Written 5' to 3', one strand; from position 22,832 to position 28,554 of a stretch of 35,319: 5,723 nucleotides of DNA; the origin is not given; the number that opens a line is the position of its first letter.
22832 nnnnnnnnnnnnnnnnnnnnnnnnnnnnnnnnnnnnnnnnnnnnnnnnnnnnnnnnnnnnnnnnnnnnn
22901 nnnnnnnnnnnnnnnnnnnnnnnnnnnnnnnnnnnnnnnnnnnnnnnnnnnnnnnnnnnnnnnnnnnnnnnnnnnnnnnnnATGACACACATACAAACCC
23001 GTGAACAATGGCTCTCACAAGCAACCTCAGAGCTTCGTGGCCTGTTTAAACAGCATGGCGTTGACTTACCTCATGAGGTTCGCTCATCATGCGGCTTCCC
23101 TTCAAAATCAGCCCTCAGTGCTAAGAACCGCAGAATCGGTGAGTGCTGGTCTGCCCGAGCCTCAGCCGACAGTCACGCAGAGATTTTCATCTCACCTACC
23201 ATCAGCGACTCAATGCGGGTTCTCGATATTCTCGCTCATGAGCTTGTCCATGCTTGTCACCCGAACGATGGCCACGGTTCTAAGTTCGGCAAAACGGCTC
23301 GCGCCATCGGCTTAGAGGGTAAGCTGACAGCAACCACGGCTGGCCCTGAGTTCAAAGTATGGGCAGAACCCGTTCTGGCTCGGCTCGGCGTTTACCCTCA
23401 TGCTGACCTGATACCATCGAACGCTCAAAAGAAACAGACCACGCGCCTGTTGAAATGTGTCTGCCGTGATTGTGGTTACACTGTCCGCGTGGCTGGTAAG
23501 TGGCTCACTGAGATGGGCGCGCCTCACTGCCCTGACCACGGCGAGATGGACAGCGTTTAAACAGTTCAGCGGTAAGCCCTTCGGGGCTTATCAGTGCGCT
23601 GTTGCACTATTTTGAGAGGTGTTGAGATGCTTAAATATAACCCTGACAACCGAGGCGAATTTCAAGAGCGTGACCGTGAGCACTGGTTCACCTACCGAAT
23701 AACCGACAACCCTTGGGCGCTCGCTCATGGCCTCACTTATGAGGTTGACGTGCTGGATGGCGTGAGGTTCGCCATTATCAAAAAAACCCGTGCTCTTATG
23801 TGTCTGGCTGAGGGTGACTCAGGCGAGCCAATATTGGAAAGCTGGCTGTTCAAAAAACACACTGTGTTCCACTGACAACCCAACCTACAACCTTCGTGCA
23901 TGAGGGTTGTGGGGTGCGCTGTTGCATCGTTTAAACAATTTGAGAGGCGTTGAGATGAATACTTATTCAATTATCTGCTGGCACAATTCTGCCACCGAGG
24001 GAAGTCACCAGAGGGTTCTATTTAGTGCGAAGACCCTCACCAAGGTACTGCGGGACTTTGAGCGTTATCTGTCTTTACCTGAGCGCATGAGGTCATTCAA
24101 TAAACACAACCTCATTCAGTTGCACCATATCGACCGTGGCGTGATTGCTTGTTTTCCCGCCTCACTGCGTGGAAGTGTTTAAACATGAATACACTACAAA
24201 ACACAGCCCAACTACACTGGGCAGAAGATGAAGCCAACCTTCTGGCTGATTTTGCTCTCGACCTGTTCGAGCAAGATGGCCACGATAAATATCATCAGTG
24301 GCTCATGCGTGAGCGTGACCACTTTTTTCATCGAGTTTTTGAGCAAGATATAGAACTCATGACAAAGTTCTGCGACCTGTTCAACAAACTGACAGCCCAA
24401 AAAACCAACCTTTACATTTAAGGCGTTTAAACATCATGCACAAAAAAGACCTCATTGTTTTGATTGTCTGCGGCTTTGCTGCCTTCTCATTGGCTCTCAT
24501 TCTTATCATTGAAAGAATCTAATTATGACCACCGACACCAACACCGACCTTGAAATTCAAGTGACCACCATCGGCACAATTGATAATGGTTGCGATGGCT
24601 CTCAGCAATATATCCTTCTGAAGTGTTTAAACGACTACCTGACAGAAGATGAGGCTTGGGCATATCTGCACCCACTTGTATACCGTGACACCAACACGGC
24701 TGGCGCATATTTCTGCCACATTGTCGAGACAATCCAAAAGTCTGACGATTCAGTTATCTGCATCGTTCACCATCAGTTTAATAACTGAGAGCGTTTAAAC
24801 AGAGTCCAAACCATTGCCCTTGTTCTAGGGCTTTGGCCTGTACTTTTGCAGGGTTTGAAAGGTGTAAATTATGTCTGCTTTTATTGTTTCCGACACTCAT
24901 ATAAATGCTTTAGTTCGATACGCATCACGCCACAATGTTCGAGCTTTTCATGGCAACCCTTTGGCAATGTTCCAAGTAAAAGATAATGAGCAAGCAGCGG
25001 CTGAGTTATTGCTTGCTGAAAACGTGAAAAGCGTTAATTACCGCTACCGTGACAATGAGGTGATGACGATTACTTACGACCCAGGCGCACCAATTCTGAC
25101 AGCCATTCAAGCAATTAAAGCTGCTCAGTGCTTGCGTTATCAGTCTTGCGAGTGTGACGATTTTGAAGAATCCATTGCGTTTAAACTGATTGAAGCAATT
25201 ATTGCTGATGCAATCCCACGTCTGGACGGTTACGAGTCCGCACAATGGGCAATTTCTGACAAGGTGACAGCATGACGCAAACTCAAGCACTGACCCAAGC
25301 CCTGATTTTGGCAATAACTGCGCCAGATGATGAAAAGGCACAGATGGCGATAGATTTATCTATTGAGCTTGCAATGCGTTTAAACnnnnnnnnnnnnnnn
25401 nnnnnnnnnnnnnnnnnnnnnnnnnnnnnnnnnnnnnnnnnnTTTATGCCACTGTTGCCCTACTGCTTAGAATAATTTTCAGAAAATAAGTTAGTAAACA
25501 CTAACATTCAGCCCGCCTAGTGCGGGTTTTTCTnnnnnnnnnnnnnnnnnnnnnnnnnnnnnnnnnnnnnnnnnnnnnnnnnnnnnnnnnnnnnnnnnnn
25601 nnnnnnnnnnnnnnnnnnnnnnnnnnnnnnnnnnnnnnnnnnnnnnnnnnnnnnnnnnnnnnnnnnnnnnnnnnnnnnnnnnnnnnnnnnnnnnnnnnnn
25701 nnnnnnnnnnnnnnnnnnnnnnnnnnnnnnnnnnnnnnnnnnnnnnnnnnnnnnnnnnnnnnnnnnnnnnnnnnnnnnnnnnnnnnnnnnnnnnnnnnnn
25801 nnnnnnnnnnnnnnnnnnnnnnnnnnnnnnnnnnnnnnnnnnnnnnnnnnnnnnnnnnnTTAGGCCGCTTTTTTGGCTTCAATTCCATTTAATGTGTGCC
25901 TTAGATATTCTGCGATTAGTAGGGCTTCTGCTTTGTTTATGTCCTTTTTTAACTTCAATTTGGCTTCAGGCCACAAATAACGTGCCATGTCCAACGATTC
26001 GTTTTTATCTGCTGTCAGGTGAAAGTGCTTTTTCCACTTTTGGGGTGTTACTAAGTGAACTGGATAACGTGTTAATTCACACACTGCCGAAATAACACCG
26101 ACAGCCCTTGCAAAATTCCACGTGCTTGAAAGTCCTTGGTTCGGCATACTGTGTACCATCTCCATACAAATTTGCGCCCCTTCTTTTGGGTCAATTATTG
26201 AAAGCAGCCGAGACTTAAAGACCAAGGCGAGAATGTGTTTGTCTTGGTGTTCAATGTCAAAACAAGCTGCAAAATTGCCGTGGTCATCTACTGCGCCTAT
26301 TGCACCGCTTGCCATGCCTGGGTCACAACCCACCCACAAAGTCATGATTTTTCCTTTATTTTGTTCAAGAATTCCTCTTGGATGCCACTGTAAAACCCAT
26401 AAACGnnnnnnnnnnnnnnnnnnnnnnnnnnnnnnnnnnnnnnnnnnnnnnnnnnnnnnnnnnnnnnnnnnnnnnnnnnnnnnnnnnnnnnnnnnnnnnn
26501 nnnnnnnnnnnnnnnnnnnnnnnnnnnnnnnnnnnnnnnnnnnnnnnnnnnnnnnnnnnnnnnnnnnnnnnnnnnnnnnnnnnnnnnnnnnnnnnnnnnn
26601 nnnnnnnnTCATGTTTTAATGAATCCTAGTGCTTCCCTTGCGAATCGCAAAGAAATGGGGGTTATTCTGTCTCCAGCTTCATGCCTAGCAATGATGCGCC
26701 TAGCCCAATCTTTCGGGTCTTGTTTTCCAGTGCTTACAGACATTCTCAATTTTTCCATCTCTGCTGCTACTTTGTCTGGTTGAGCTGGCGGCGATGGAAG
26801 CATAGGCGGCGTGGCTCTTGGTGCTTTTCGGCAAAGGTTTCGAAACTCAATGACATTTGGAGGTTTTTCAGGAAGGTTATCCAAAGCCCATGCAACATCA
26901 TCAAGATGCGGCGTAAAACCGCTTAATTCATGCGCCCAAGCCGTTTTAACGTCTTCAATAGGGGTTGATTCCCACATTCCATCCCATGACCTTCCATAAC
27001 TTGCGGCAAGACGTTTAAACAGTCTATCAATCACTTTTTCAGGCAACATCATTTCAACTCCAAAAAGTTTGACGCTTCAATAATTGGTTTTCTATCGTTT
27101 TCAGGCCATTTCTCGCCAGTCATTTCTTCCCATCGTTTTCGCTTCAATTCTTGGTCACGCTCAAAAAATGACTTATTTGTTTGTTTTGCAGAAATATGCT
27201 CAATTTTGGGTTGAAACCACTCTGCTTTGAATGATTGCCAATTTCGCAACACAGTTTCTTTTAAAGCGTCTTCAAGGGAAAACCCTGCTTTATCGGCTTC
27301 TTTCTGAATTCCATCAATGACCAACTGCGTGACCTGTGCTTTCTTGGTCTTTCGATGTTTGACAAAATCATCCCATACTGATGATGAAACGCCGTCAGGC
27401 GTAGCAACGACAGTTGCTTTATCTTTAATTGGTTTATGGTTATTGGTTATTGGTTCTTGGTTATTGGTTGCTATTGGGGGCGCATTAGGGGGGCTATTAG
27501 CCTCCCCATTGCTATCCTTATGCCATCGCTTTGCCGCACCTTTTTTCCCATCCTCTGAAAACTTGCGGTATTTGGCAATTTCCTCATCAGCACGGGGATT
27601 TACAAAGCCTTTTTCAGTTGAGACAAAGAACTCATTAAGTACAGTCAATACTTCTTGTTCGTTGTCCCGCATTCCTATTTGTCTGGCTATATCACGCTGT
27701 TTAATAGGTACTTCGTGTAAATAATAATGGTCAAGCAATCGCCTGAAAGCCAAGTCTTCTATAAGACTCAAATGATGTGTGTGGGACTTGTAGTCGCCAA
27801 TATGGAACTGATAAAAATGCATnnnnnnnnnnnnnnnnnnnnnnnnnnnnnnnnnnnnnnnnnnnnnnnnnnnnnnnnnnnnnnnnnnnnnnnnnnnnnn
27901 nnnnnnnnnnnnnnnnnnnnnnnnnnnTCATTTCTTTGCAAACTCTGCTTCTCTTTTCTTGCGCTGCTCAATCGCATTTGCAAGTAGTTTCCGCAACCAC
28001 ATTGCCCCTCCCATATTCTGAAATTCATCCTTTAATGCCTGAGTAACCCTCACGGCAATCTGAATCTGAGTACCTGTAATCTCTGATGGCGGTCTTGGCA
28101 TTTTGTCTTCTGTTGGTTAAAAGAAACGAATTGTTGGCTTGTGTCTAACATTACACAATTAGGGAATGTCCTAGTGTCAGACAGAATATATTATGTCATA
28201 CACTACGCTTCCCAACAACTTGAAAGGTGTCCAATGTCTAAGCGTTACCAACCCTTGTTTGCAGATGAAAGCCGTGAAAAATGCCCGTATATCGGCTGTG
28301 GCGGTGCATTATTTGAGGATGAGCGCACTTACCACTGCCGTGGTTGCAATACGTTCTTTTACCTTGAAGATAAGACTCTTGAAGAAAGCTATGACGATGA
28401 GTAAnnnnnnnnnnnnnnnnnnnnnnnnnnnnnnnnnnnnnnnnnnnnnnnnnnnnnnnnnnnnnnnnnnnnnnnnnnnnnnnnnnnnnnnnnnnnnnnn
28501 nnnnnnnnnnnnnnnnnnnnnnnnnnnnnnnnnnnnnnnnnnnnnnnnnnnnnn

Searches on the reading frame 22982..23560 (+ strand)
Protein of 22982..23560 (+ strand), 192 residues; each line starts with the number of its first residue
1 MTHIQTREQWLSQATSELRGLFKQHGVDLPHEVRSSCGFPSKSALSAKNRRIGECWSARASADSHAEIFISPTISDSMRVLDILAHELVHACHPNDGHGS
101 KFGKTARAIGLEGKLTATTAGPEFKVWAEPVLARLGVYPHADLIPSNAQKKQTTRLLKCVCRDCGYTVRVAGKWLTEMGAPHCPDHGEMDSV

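Call 12: search_protein_families(library=pfam, proteins=[window:22982-23560:+], max_evalue=0.01)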
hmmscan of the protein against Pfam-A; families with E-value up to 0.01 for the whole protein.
window:22982-23560:+ (192 aa): 1 family
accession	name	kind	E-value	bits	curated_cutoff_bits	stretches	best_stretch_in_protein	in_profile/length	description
PF10263.15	SprT-like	-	2.6e-05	24.5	25.6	1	49-118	30-105/108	SprT-like family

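Call 13: search_protein_families(library=phrogs, proteins=[window:22982-23560:+], max_evalue=0.01)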
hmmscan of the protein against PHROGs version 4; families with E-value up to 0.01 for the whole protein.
window:22982-23560:+ (192 aa): 2 families
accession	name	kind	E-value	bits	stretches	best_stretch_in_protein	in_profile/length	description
phrog_6361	-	unknown function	8.6e-50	170.2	1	3-189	4-198/203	-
phrog_3768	-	unknown function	0.0045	17.9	1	79-118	75-115/216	-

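Call 19: find_related_loci(query=window:22982-23560:+, collection=viral_contigs, flank=4000)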
Query window:22982-23560:+ (192 aa) in viral_contigs; peptide patterns used: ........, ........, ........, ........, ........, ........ (x = any residue, [..] = any of these).
116 stretches matched a pattern; 111 encode a relative of the query (tblastn E <= 1e-3); the best 80 are kept; 80 distinct loci.
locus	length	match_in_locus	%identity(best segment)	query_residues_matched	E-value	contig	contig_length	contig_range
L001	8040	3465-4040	96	1-192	1e-125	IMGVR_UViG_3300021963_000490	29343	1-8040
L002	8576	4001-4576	95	1-192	2e-124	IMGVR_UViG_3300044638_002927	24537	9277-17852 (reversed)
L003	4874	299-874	92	1-192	2e-122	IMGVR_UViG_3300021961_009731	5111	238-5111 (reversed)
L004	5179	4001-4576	92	1-192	2e-121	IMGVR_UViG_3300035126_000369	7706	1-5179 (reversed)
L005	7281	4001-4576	92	1-192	2e-121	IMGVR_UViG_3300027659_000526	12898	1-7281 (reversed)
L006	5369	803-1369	88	4-192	3e-114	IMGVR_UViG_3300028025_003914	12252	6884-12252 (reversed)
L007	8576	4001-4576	87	1-192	7e-114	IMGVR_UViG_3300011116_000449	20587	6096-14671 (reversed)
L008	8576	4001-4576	87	1-192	7e-114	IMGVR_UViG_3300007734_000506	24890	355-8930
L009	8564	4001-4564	87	5-192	2e-113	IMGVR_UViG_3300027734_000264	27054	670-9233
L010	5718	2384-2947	87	5-192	2e-113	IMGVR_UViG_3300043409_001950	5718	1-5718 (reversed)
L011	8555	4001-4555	88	5-189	1e-112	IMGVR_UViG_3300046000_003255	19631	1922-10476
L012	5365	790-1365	84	1-192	2e-112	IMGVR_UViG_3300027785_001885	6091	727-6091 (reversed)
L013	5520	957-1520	87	5-192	1e-112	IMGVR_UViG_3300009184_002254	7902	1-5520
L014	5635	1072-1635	87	5-192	1e-112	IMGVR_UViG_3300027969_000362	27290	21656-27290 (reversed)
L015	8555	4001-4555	88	5-189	1e-112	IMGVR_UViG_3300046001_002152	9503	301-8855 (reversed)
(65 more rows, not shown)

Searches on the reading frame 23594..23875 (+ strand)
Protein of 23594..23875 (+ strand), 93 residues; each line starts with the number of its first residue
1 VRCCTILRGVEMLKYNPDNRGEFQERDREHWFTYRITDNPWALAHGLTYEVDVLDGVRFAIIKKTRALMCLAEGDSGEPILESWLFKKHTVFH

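Call 12: search_protein_families(library=pfam, proteins=[window:23594-23875:+], max_evalue=0.01)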
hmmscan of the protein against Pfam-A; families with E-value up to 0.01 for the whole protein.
window:23594-23875:+ (93 aa): 0 families

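Call 13: search_protein_families(library=phrogs, proteins=[window:23594-23875:+], max_evalue=0.01)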
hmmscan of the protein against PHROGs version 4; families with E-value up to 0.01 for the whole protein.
window:23594-23875:+ (93 aa): 1 family
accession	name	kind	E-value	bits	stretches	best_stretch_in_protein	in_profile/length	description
phrog_23785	-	unknown function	0.0087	17.5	0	20-91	13-90/93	-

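Call 36: search_protein_families(library=pfam, proteins=[window:23594-23875:+], max_evalue=1)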
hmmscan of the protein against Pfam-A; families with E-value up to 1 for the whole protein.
window:23594-23875:+ (93 aa): 0 families

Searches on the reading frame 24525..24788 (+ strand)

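Call 12: search_protein_families(library=pfam, proteins=[window:24525-24788:+], max_evalue=0.01)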
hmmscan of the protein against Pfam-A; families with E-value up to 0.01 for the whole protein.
window:24525-24788:+ (87 aa): 0 families

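Call 13: search_protein_families(library=phrogs, proteins=[window:24525-24788:+], max_evalue=0.01)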
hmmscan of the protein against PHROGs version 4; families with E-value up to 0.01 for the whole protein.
window:24525-24788:+ (87 aa): 0 families

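Call 36: search_protein_families(library=pfam, proteins=[window:24525-24788:+], max_evalue=1)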
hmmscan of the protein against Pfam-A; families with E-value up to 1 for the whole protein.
window:24525-24788:+ (87 aa): 1 family
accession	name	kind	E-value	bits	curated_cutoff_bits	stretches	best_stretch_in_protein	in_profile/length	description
PF13494.11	DUF4119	-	0.1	13.5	27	1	3-51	12-60/87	Domain of unknown function, B. Theta Gene description (DUF4119)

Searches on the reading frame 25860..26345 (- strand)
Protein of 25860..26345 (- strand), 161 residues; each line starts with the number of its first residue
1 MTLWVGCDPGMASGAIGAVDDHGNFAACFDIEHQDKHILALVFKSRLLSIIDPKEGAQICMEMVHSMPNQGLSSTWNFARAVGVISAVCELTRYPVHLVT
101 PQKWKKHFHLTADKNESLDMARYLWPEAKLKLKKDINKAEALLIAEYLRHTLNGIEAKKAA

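Call 12: search_protein_families(library=pfam, proteins=[window:25860-26345:-], max_evalue=0.01)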
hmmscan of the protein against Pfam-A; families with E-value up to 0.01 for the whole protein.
window:25860-26345:- (161 aa): 0 families

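Call 13: search_protein_families(library=phrogs, proteins=[window:25860-26345:-], max_evalue=0.01)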
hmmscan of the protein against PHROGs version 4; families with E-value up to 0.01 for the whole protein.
window:25860-26345:- (161 aa): 2 families
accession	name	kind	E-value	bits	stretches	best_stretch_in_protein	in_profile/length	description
phrog_1770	-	DNA, RNA and nucleotide metabolism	2.5e-28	100.1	1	2-153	4-152/158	Holliday junction resolvase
phrog_159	-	DNA, RNA and nucleotide metabolism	7.5e-07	29.4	1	1-153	87-251/330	RuvC-like Holliday junction resolvase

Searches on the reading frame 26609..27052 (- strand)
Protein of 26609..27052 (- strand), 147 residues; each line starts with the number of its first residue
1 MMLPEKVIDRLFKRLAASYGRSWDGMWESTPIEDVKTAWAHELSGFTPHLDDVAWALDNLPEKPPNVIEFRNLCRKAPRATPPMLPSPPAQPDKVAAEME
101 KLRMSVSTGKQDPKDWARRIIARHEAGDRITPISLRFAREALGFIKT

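Call 12: search_protein_families(library=pfam, proteins=[window:26609-27052:-], max_evalue=0.01)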
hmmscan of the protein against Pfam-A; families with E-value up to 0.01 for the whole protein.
window:26609-27052:- (147 aa): 0 families

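Call 13: search_protein_families(library=phrogs, proteins=[window:26609-27052:-], max_evalue=0.01)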
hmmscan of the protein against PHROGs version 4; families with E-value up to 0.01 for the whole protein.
window:26609-27052:- (147 aa): 2 families
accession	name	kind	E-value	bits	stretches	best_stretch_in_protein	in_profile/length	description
phrog_109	-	DNA, RNA and nucleotide metabolism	0.0015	19.4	1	5-76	35-112/236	P-like helicase loader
phrog_1524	-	unknown function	0.0048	17.8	1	4-75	5-81/252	-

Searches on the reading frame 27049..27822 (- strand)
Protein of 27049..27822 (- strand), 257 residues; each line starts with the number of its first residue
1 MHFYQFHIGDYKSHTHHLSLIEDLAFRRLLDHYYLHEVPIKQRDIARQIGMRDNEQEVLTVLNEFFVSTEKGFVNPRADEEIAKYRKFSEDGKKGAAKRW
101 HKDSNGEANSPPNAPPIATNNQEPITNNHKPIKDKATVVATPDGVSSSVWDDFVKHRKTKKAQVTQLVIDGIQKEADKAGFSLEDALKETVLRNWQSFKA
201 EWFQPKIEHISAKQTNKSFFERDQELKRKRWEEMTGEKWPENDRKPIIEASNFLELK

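Call 14: search_protein_families(library=phrogs, proteins=[window:27049-27822:-], max_evalue=0.01)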
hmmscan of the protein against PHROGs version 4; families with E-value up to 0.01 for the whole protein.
window:27049-27822:- (257 aa): 10 families
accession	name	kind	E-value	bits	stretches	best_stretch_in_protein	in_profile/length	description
phrog_6451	-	DNA, RNA and nucleotide metabolism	1.5e-33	117.8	2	1-104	1-107/272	primosomal protein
phrog_21472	-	unknown function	2.7e-29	103.7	1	1-101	4-110/299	-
phrog_12767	-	unknown function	2.7e-28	100.4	1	1-153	1-161/324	-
phrog_9327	-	DNA, RNA and nucleotide metabolism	1.1e-23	85.3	1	1-162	4-189/276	primosomal protein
phrog_4118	-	DNA, RNA and nucleotide metabolism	2.1e-23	84.3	1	1-135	1-140/315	primosomal protein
phrog_6950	-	unknown function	5e-21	76.3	1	1-178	1-163/415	-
phrog_678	-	DNA, RNA and nucleotide metabolism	5.8e-21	76.4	1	99-245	160-322/346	replication initiation O-like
phrog_3992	-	DNA, RNA and nucleotide metabolism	1.2e-19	72.1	1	1-146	5-142/345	primosomal protein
phrog_12556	-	DNA, RNA and nucleotide metabolism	1.1e-06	29.4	1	142-225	239-325/347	replication initiation protein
phrog_18589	-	unknown function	0.0018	19.2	1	119-226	13-121/156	-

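Call 15: search_protein_families(library=pfam, proteins=[window:27049-27822:-], max_evalue=0.01)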
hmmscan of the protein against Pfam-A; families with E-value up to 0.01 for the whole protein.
window:27049-27822:- (257 aa): 1 family
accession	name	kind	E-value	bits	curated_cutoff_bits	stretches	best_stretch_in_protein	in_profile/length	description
PF07120.17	DUF1376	-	2.8e-20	72.9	30.1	1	2-83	1-86/86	Protein of unknown function (DUF1376)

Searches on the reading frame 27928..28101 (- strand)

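Call 35: search_protein_families(library=pfam, proteins=[window:27928-28101:-], max_evalue=1)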
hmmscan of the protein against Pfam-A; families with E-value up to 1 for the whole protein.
window:27928-28101:- (57 aa): 2 families
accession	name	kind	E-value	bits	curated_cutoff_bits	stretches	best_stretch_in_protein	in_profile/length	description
PF02361.21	CbiQ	-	0.067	13.3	25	1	5-45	135-171/216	Cobalt transport protein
PF14337.13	Abi_alpha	-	0.15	12.5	29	1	4-52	20-68/196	Abortive infection alpha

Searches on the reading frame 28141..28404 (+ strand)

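Call 35: search_protein_families(library=pfam, proteins=[window:28141-28404:+], max_evalue=1)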
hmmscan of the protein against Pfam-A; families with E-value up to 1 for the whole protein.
window:28141-28404:+ (87 aa): 1 family
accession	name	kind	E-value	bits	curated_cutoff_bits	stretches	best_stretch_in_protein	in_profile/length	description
PF01485.27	IBR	-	0.035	14.6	24.3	1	42-73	15-51/65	IBR domain, a half RING-finger domain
